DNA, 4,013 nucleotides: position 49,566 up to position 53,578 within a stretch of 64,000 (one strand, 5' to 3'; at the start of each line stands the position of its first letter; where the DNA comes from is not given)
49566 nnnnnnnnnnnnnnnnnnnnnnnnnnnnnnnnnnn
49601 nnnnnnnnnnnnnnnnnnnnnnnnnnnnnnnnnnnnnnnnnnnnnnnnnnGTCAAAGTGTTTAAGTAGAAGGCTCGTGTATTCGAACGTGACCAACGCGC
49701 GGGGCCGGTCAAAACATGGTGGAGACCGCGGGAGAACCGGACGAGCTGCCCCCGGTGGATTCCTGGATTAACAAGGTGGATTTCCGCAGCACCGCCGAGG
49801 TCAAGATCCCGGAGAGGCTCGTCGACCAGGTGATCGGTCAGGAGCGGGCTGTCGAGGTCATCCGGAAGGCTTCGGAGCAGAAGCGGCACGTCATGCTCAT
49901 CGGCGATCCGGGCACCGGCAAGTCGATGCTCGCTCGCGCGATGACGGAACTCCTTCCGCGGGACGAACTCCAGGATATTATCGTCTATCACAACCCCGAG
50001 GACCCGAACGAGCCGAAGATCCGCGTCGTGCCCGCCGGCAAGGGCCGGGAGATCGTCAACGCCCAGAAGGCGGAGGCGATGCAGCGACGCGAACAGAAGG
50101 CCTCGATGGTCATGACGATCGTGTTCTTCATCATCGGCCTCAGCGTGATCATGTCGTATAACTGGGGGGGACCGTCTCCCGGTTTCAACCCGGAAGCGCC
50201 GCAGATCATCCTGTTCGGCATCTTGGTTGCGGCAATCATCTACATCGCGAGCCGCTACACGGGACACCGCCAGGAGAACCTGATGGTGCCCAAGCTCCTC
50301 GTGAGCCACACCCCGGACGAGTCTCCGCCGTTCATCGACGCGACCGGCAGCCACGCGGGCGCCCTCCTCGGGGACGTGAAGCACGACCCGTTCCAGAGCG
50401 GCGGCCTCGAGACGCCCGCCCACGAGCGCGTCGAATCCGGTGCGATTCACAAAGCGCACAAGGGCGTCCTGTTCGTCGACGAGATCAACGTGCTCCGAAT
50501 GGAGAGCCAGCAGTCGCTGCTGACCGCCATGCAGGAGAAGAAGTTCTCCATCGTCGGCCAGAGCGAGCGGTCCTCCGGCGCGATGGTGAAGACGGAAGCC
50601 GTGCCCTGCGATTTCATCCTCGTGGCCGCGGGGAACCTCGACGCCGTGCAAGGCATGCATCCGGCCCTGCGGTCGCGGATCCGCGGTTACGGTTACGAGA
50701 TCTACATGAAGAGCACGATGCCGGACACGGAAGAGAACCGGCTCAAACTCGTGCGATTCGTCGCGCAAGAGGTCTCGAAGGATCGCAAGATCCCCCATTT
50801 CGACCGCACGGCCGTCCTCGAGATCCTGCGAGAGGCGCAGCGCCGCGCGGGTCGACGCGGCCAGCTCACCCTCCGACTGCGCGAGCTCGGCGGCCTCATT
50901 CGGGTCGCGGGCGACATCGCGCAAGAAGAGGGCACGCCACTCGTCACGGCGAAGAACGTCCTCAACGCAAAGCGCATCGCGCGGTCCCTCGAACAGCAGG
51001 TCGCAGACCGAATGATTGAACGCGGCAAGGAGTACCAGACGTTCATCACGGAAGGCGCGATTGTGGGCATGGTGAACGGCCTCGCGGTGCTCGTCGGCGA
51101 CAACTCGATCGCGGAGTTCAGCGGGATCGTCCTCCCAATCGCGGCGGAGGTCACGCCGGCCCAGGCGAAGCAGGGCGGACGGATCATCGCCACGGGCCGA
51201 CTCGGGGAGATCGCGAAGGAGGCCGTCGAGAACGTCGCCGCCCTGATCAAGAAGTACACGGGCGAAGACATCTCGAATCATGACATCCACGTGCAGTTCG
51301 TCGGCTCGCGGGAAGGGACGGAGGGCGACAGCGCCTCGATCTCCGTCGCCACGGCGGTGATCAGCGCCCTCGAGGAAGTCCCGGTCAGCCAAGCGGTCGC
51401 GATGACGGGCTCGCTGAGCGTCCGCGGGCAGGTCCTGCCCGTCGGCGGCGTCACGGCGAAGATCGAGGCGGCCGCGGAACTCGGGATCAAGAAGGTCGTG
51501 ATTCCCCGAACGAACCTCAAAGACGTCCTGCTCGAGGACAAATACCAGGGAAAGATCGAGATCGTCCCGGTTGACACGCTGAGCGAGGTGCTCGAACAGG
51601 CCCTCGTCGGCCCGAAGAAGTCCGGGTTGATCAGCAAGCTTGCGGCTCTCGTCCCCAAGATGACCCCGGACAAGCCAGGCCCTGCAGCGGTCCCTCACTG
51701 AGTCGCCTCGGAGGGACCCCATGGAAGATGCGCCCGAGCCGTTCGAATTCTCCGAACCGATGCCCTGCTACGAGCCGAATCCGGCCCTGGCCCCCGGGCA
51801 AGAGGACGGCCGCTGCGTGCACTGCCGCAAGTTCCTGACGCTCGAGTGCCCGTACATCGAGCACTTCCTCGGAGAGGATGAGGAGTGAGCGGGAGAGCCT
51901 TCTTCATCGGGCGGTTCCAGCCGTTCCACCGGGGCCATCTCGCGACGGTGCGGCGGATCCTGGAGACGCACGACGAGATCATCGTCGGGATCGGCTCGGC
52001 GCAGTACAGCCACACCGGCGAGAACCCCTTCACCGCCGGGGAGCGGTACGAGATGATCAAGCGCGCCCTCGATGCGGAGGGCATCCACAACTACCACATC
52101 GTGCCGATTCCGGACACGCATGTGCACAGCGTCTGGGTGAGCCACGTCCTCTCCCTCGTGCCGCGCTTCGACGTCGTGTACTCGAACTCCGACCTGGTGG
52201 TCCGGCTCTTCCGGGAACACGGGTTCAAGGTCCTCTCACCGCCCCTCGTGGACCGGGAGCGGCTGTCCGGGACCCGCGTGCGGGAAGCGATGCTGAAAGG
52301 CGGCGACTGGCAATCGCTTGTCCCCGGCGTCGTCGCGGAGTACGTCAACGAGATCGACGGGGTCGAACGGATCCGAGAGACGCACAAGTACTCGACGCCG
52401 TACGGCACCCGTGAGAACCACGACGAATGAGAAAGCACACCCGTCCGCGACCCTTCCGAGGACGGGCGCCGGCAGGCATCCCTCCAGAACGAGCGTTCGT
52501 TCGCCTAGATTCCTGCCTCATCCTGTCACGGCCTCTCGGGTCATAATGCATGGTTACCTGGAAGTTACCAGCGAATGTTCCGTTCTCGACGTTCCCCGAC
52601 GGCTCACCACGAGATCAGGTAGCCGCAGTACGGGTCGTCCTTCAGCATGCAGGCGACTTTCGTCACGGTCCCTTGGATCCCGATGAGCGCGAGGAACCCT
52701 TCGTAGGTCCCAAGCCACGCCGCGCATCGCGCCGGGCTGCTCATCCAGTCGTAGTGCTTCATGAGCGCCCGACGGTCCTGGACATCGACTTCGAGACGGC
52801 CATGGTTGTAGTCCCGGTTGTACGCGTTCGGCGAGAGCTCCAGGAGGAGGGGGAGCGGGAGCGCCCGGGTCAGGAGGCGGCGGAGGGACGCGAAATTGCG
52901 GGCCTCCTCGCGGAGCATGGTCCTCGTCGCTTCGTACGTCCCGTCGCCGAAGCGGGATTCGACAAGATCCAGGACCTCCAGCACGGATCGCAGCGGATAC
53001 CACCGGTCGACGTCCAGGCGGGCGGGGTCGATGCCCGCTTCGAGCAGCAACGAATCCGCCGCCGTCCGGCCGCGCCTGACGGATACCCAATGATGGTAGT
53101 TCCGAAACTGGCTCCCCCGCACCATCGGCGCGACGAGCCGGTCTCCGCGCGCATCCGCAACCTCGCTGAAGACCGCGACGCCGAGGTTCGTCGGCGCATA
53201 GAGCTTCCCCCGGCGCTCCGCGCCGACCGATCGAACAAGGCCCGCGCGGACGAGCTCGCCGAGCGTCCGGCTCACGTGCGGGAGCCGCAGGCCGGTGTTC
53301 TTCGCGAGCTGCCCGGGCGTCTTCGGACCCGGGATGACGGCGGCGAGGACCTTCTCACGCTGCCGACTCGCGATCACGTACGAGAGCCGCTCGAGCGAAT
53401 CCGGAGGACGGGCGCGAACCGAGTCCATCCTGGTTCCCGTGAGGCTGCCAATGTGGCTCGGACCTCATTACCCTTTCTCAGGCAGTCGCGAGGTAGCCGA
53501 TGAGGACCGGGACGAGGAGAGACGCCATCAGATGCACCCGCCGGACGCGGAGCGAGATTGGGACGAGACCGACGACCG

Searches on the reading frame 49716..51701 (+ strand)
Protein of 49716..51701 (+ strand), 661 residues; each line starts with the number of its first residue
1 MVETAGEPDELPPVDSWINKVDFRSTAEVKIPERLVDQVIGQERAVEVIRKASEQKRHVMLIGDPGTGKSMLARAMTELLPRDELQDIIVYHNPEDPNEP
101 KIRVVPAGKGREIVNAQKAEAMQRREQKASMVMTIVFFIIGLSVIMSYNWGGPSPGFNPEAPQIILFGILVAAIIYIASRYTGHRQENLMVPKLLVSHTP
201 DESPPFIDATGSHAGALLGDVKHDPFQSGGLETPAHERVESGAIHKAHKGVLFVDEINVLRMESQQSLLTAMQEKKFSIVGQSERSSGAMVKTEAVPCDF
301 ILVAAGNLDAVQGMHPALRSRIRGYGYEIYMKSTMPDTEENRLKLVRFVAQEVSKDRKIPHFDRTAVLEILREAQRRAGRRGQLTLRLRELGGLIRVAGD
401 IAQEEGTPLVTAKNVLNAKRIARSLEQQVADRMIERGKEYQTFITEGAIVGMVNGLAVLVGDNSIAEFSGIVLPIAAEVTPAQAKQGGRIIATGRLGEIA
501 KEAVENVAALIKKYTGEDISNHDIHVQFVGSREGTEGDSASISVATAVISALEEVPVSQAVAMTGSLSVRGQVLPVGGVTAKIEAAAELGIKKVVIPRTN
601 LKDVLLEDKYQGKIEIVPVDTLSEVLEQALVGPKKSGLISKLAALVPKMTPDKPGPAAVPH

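Call 22: search_protein_families(library=pfam, proteins=[window:49716-51701:+], max_evalue=0.0001)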
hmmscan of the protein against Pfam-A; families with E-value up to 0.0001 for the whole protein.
window:49716-51701:+ (661 aa): 15 families
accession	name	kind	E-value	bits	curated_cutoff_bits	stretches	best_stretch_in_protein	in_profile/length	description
PF05362.19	Lon_C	-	5.1e-30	105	21.1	1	447-631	24-204/205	Lon protease (S16) C-terminal proteolytic domain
PF00158.32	Sigma54_activat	-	4.2e-16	59.5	20.2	1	235-286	81-131/168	Sigma-54 interaction domain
PF01078.27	Mg_chelatase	-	8e-16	58.5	20.3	1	37-88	3-54/207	Magnesium chelatase, subunit ChlI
PF07728.20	AAA_5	-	1.5e-11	44.9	22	0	248-321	66-138/139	AAA domain (dynein-related subfamily)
PF00493.29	MCM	-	2.1e-10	40.6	23.3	0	237-279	110-152/224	MCM P-loop domain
PF13541.12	ChlI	-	4.7e-10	39.8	27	1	493-600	15-121/121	Subunit ChlI of Mg-chelatase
PF20436.4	LonB_AAA-LID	-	1.7e-08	34.8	22.4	1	361-418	1-58/65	Archaeal LonB, AAA+ ATPase LID domain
PF13401.12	AAA_22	-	3.6e-07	31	27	1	54-99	3-46/130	AAA domain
PF00004.35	AAA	-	2.7e-06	28.3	21.2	0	59-78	1-20/131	ATPase family associated with various cellular activities (AAA)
PF05496.18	RuvB_N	-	6.1e-06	26.5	27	0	46-78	23-55/159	Holliday junction DNA helicase RuvB P-loop domain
PF13654.12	AAA_32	-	6.2e-06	26.7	21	1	205-307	4-108/133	LonB-like, AAA domain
PF07726.17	AAA_3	-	8.3e-06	26.2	27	0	249-285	63-99/131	ATPase family associated with various cellular activities (AAA)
PF13191.12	AAA_16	-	1.4e-05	26.1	32.6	0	50-83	17-51/167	AAA ATPase domain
PF13245.12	AAA_19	-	1.9e-05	25.3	25.1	0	53-282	8-125/134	AAA domain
PF12775.13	AAA_7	-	7.7e-05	22.7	25.8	0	44-88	21-65/181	P-loop containing dynein motor region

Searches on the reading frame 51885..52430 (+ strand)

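Call 22: search_protein_families(library=pfam, proteins=[window:51885-52430:+], max_evalue=0.0001)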
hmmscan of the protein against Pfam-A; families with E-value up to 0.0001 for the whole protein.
window:51885-52430:+ (181 aa): 1 family
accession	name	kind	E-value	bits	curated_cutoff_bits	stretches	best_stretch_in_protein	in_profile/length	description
PF01467.32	CTP_transf_like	-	3.6e-20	72.9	21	1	6-134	1-132/133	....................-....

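Call 77: search_protein_families(library=ncbifam, proteins=[window:51885-52430:+], max_evalue=0.001)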
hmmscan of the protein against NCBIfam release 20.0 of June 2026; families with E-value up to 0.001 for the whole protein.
window:51885-52430:+ (181 aa): 18 families
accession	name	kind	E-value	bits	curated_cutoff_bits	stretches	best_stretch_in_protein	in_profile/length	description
NF002243.0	PRK01153.1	subfamily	7e-69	230.9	127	1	4-168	2-168/175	nicotinamide-nucleotide adenylyltransferase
TIGR01527.1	arch_NMN_Atrans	equivalog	1.9e-65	219.4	181.2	1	4-166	1-165/167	nicotinamide-nucleotide adenylyltransferase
NF003786.0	PRK05379.1-2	equivalog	1.9e-19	70.1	397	1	6-101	18-114/354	bifunctional nicotinamide-nucleotide adenylyltransferase/Nudix hydroxylase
NF003791.0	PRK05379.2-3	equivalog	4.1e-18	65.7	409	1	5-91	8-95/340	bifunctional nicotinamide-nucleotide adenylyltransferase/Nudix hydroxylase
NF003789.0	PRK05379.2-1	equivalog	4.1e-17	62.1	355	1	4-92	9-99/312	bifunctional nicotinamide mononucleotide adenylyltransferase/ADP-ribose pyrophosphatase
NF010365.0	PRK13793.1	equivalog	2.2e-16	60.1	198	1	6-153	8-162/196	nicotinate-nicotinamide nucleotide adenylyltransferase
NF003788.0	PRK05379.1-5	equivalog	2.5e-15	56.6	354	1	6-92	9-95/351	bifunctional nicotinamide-nucleotide adenylyltransferase/Nudix hydroxylase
NF003787.0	PRK05379.1-4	equivalog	7.7e-14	51.4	449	1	6-89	13-97/346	bifunctional nicotinamide-nucleotide adenylyltransferase/Nudix hydroxylase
TIGR00125.1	cyt_tran_rel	domain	1.4e-13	50.8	27.7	1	4-62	1-60/65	adenylyltransferase/cytidyltransferase family protein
NF003790.0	PRK05379.2-2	equivalog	8.8e-13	48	403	1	6-107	23-127/354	bifunctional nicotinamide mononucleotide adenylyltransferase/ADP-ribose pyrophosphatase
NF003785.0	PRK05379.1-1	equivalog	1.3e-11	44.3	418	1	5-73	5-73/347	bifunctional nicotinamide-nucleotide adenylyltransferase/Nudix hydroxylase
TIGR01510.1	coaD_prev_kdtB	equivalog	4.7e-10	39.7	103.3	1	5-154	2-151/155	pantetheine-phosphate adenylyltransferase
NF000839.0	PRK00071.1-1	equivalog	4.2e-09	36.6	187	1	4-65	8-70/219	nicotinate-nucleotide adenylyltransferase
TIGR00482.1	TIGR00482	equivalog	1.1e-07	32.1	112.45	0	7-65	2-62/194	nicotinate (nicotinamide) nucleotide adenylyltransferase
NF002250.0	PRK01170.1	subfamily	2.5e-05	23.9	489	1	9-82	7-80/322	bifunctional pantetheine-phosphate adenylyltransferase/NTP phosphatase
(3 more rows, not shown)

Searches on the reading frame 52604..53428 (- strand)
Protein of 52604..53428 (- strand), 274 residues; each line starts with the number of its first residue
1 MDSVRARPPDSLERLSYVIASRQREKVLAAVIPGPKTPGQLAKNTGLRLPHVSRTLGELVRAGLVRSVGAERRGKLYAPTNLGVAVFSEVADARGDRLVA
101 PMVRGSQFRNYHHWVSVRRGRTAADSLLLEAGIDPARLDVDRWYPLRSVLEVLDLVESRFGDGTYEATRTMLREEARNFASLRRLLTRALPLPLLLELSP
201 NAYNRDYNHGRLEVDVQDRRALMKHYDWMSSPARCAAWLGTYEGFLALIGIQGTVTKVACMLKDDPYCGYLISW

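Call 22: search_protein_families(library=pfam, proteins=[window:52604-53428:-], max_evalue=0.0001)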
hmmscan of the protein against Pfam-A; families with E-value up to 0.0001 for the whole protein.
window:52604-53428:- (274 aa): 3 families
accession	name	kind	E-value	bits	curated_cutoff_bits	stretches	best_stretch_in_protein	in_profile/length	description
PF25213.1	HVO_A0261_N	-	3e-09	37.1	35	1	13-93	2-77/86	HVO_A0261 N-terminal domain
PF12840.13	HTH_20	-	4.8e-06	26.9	27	1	26-68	8-51/51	Helix-turn-helix domain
PF12802.13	MarR_2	-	1.9e-05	25.1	27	1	27-70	10-57/61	MarR family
